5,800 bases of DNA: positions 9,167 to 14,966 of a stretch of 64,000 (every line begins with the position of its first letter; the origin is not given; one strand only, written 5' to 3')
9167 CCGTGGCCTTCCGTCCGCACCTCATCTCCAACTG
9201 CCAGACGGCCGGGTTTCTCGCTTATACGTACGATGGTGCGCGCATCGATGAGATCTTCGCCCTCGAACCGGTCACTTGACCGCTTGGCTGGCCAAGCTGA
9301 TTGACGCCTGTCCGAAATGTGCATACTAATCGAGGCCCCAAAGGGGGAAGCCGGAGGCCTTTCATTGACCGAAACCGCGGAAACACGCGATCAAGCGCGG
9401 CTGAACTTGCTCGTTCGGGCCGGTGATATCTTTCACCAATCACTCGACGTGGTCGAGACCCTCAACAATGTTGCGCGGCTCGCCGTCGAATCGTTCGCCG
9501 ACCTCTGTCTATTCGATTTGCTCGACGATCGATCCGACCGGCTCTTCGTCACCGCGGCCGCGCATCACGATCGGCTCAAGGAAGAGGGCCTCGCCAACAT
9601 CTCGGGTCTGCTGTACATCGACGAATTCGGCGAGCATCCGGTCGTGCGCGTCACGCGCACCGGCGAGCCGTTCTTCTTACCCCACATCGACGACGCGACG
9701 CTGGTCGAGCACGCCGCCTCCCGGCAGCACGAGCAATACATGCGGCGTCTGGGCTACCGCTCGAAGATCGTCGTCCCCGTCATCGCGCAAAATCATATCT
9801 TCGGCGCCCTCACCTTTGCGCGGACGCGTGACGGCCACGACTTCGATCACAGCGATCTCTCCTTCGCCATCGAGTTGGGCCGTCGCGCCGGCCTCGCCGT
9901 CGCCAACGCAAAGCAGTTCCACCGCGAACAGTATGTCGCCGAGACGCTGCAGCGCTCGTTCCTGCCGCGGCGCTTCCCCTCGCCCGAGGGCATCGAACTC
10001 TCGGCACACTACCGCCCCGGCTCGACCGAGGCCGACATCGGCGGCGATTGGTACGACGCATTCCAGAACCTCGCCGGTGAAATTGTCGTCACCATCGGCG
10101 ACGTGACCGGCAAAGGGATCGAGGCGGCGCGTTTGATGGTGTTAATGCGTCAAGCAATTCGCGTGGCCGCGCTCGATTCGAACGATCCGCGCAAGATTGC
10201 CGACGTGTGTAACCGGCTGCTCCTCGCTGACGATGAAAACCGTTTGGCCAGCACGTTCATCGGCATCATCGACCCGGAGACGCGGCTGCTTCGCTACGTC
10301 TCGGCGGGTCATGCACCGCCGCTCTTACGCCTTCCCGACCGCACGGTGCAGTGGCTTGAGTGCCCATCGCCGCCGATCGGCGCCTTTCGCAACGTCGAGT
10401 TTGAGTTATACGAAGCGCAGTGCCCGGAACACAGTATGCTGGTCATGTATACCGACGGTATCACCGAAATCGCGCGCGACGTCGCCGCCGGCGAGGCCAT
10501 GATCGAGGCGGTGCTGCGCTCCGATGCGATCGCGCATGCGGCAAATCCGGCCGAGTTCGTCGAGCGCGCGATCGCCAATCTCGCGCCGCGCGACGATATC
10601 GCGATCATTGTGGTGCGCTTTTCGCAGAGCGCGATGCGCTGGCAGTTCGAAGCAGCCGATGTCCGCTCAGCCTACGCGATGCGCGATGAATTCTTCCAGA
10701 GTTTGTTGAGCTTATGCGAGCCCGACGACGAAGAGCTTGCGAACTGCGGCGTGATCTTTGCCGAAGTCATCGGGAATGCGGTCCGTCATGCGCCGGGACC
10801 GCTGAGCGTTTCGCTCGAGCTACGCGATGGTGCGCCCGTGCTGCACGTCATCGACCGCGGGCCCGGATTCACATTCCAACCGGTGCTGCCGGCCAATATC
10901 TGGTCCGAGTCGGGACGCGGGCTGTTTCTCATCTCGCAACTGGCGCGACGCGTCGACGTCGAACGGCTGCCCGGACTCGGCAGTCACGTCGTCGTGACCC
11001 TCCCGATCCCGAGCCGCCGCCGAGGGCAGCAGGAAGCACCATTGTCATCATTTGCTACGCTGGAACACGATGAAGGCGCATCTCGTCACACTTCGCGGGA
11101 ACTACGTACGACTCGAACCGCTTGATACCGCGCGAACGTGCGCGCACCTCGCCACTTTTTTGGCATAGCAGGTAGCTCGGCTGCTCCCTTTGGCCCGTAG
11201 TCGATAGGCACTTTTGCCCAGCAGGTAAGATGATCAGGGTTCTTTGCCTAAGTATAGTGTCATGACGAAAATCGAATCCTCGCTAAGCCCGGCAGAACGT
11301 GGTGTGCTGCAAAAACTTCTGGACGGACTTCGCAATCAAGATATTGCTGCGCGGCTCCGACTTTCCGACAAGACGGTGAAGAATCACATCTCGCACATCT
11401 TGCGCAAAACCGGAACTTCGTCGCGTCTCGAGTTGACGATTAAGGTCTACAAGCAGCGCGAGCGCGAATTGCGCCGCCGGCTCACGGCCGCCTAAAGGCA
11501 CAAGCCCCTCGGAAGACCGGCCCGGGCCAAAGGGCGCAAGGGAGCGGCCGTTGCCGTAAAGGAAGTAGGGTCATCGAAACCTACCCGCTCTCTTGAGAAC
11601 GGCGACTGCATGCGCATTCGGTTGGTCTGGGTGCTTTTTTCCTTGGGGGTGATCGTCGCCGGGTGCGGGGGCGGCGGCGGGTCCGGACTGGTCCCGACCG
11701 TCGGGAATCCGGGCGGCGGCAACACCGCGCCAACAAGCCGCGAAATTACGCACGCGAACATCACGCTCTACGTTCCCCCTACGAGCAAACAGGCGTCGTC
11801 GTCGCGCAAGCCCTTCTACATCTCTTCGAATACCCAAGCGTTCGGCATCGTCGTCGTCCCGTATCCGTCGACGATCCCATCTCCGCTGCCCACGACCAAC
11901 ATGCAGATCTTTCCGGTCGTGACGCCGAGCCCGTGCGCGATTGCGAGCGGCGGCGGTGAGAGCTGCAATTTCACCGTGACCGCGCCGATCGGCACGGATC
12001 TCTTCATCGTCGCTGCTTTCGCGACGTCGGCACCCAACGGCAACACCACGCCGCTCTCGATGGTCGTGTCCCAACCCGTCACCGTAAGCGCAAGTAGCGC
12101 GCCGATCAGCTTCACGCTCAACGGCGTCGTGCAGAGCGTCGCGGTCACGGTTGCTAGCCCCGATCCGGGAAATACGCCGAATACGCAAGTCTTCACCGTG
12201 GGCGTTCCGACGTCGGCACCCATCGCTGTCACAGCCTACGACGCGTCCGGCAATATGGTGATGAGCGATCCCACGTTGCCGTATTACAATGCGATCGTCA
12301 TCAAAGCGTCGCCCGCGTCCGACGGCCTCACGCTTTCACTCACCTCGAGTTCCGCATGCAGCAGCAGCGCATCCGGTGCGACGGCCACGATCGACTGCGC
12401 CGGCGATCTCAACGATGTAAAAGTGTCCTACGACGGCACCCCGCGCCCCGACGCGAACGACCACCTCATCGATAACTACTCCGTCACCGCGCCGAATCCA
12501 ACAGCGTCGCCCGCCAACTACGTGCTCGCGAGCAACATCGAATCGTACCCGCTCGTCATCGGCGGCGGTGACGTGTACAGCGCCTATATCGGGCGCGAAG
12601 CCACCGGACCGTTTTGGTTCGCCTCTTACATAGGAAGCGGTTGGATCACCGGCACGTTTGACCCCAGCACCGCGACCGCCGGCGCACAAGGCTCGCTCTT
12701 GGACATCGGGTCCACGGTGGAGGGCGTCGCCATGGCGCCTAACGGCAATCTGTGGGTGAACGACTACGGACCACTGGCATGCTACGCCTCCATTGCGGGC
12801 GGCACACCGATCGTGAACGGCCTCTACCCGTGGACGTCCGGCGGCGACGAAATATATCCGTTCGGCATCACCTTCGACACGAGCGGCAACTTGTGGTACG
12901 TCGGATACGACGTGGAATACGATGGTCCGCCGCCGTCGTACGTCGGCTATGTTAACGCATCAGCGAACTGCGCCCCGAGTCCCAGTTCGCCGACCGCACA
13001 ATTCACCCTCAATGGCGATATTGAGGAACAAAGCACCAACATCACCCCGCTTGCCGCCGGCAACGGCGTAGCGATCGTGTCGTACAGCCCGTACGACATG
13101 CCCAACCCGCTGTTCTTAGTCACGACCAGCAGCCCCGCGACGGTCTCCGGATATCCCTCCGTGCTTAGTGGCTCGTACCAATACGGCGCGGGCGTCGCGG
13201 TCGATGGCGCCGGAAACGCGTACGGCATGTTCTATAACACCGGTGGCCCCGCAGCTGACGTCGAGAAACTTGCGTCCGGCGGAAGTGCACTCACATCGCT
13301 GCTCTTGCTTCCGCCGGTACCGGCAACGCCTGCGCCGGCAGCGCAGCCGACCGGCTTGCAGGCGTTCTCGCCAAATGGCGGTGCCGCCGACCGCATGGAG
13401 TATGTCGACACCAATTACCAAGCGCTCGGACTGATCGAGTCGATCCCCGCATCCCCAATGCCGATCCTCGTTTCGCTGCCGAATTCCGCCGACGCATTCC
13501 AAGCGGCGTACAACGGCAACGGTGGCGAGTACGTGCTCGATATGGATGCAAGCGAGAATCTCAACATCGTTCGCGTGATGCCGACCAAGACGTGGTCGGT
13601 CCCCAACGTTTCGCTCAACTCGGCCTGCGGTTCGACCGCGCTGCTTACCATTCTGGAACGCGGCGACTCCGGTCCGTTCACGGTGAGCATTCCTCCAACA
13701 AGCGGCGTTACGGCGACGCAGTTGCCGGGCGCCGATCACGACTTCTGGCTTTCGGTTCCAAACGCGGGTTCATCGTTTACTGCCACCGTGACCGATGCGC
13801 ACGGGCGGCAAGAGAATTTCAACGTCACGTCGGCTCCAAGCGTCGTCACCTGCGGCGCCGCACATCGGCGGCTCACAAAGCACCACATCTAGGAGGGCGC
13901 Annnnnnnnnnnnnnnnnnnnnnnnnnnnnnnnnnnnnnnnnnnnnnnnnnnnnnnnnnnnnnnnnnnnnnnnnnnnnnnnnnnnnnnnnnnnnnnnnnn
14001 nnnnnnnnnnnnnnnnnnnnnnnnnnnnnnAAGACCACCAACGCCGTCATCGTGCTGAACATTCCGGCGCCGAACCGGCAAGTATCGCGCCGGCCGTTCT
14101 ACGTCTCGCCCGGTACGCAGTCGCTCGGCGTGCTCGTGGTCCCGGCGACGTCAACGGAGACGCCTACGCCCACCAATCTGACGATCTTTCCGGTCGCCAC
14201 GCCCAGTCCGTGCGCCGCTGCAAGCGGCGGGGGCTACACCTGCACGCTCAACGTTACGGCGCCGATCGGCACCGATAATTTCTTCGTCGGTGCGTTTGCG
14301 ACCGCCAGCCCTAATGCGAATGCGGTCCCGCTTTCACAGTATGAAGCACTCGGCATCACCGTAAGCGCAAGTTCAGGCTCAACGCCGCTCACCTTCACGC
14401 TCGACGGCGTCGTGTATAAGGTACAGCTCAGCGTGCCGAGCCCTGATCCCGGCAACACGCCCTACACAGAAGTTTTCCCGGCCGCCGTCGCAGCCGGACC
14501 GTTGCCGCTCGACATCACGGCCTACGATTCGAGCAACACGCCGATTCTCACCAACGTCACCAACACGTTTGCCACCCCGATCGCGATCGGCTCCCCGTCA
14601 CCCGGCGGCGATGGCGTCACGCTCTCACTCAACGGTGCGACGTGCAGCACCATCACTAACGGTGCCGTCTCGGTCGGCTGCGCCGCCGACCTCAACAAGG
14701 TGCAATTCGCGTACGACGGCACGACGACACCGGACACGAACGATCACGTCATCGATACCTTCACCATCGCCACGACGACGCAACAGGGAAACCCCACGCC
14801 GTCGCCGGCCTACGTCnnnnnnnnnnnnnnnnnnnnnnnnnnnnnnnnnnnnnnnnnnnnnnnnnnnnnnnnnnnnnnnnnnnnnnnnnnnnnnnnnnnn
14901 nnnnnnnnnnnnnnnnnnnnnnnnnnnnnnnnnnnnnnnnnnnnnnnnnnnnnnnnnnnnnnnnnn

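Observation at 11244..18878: Tandem triplet of ~750-aa lipoprotein paralogs with mosaic conservation, downstream of a LuxR regulator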

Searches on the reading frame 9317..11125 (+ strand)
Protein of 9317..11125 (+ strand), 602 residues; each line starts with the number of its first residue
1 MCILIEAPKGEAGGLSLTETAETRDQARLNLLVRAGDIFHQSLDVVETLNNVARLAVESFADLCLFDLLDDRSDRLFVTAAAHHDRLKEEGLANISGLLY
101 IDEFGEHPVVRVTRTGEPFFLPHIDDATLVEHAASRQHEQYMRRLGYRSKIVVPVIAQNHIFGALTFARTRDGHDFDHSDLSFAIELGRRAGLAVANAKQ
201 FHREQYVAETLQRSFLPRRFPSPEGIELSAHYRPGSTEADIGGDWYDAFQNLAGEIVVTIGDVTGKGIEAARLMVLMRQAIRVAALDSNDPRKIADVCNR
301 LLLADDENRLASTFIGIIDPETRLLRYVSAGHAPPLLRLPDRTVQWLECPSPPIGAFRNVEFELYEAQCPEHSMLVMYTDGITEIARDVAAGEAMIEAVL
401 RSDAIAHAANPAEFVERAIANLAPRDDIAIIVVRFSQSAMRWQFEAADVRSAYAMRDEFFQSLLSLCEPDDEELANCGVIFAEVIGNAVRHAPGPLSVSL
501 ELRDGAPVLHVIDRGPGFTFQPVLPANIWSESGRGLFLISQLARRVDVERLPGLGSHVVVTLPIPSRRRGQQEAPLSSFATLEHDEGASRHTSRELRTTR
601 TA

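Call 5: search_protein_families(library=pfam, proteins=[window:9317-11125:+], max_evalue=0.1)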
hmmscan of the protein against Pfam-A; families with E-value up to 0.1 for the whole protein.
window:9317-11125:+ (602 aa): 7 families
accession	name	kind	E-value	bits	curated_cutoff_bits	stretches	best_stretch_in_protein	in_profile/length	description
PF07228.17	SpoIIE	-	1.3e-38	133.3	25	1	254-435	3-191/192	Stage II sporulation protein E (SpoIIE)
PF13581.12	HATPase_c_2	-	3e-12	47.1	27.4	1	448-560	4-125/127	Histidine kinase-like ATPase domain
PF01590.32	GAF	-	8.9e-12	46.1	22.4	1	46-195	3-133/133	GAF domain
PF13185.12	GAF_2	-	3.2e-11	44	28.6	1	43-195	2-135/136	GAF domain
PF02518.31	HATPase_c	-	5.7e-07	30.4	26.4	1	480-565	9-110/111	Histidine kinase-, DNA gyrase B-, and HSP90-like ATPase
PF13492.12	GAF_3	-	1.8e-05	25.6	27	1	68-197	26-129/129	GAF domain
PF03472.21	Autoind_bind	-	0.021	14.8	23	0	108-178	60-130/149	Autoinducer binding domain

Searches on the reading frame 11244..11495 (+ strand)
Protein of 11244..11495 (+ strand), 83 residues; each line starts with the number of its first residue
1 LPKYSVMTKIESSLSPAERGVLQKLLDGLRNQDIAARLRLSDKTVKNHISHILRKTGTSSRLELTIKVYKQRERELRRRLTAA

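Call 5: search_protein_families(library=pfam, proteins=[window:11244-11495:+], max_evalue=0.1)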
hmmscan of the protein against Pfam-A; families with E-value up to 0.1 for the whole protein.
window:11244-11495:+ (83 aa): 11 families
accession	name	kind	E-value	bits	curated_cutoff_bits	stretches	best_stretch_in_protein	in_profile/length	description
PF00196.25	GerE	-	2.5e-17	62.7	23.5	1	12-66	1-55/57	Bacterial regulatory proteins, luxR family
PF08281.18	Sigma70_r4_2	-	8.5e-07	29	25.7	1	13-55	10-53/54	Sigma-70, region 4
PF13384.12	HTH_23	-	0.0011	19.1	24.6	1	21-51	10-40/50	Homeodomain-like domain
PF14493.12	HTH_40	-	0.0032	18.1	27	1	22-56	6-40/89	Helix-turn-helix domain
PF07638.17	Sigma70_ECF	-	0.0075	16.6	21.1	1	8-53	131-176/185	ECF sigma factor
PF04545.22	Sigma70_r4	-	0.011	15.6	24.1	1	13-55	4-47/50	Sigma-70, region 4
PF24409.1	wHTH-PRTase_assc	-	0.017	15.6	27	1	21-67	3-50/83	wHTH-PRTase associated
PF13412.12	HTH_24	-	0.034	14.2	21.9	1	28-50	17-39/48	Winged helix-turn-helix DNA-binding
PF13518.12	HTH_28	-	0.039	14.5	25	1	21-50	5-34/52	Helix-turn-helix domain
PF13613.12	HTH_Tnp_4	-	0.058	13.4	27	1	21-53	12-44/53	Helix-turn-helix of DDE superfamily endonuclease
PF13542.12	HTH_Tnp_ISL3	-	0.064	13.2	27.4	0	32-51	30-49/51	Helix-turn-helix domain of transposase family ISL3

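Call 56: search_protein_families(library=ncbifam, proteins=[window:11244-11495:+], max_evalue=0.01)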
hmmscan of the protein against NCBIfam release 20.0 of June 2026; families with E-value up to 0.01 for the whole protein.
window:11244-11495:+ (83 aa): 32 families (the best 25 are shown)
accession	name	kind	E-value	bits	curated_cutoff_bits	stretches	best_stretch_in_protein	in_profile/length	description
NF052366.1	photon_PedR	equivalog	3.7e-13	49.4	120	1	13-64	2-53/74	photosynthetic electron transport-dependent transcriptional regulator PedR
NF007935.0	PRK10651.1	equivalog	5.9e-11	41.9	250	1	11-72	153-214/216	two-component system response regulator NarL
NF047785.1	respo_reg_MadR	equivalog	2e-10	40.4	300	1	9-65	144-200/209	MadR family response regulator transcription factor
NF007708.0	PRK10403.1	equivalog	5.4e-10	39.1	343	1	14-73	154-213/215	nitrate/nitrite response regulator protein NarP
TIGR03020.2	EpsA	equivalog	8.9e-09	35.3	170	1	12-63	189-240/247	XrtB/PEP-CTERM-associated transcriptional regulator EpsA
NF038181.1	reg_ATPase_IniR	equivalog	3e-08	32.5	750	1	10-64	763-817/827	isoniazid response ATPase/transcriptional regulator IniR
NF007403.0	PRK09935.1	equivalog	4.9e-08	32.8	271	1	10-65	146-201/210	fimbria biosynthesis transcriptional regulator FimZ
NF041830.1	RR_TF_ErdR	exception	2.5e-07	30.6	390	1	12-64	149-201/213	response regulator transcription factor ErdR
NF052445.1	RespRegMctR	equivalog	3.1e-07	30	300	1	11-65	142-196/205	two-component system response regulator MctR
NF041232.1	BagY_FevT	exception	4.2e-07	29.2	700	1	14-72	297-355/367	LuxR family transcriptional regulator BagY/FevT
NF007685.0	PRK10360.1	equivalog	4.6e-07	29.8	258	1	12-69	136-193/196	response regulator transcription factor UhpA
TIGR03541.1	reg_near_HchA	equivalog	5.1e-07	29.4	215.6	1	8-61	166-219/232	PA1136 family autoinducer-binding transcriptional regulator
NF007505.1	PRK10100.1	equivalog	5.7e-07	29.4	250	1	4-61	135-192/204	biofilm master transcriptional regulator CsgD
NF011896.0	PRK15369.1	equivalog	7.6e-07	28.9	242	1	8-65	144-201/211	two component system response regulator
NF007419.0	PRK09958.1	equivalog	1.9e-06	27.6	251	1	12-65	142-195/204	acid-sensing system DNA-binding response regulator EvgA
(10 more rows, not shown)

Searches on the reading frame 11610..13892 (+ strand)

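Call 5: search_protein_families(library=pfam, proteins=[window:11610-13892:+], max_evalue=0.1)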
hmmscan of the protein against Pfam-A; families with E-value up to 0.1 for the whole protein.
window:11610-13892:+ (760 aa): 1 family
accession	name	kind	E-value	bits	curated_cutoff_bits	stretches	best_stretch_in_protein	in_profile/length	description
PF06739.17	SBBP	-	0.00069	19.9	20.5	0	412-433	10-31/38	Beta-propeller repeat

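Call 56: search_protein_families(library=ncbifam, proteins=[window:11610-13892:+], max_evalue=0.01)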
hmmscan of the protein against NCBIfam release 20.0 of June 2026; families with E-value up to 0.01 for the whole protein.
window:11610-13892:+ (760 aa): 0 families

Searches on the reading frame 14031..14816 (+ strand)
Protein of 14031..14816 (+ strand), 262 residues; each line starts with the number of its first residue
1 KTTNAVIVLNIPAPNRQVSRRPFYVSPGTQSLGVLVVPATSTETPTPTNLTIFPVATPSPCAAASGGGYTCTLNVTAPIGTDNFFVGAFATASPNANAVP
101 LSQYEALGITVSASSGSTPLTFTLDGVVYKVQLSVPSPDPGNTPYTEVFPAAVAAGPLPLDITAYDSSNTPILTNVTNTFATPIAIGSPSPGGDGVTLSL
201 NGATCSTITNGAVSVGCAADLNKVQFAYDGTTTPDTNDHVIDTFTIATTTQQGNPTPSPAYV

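Call 60: predict_structure(alignment_id=A2)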
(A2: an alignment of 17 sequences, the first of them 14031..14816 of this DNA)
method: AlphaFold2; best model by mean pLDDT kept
length: 262 residues; sequences in the alignment: 17
mean_pLDDT: 53.1   pTM: 0.39
mean pLDDT of the five models: 53.1, 51.4, 50.4, 49.7, 49.4
residues with pLDDT >= 90: 1; 70-90: 63; 50-70: 78; < 50: 120
segments of 3 or more residues with pLDDT < 50: 1-21, 63-69, 115-131, 176-182, 189-194, 208-262
pLDDT, mean of each block of 10 residues (from residue 1): 29 33 63 85 87 69 47 70 81 86 76 46 34 54 54 54 60 50 50 48 49 39 28 37 28 26 25
secondary structure, 60 per line:
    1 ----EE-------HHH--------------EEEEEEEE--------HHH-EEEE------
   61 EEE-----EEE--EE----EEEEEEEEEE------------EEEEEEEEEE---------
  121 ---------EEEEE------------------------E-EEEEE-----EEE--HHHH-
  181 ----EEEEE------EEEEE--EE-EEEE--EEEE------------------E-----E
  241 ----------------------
elements in order: E31-38 E51-54 E61-63 E69-71 E80-89 E102-111 E130-134 E161-165 E171-173 H176-179 E185-189 E196-200 E206-209 E212-215
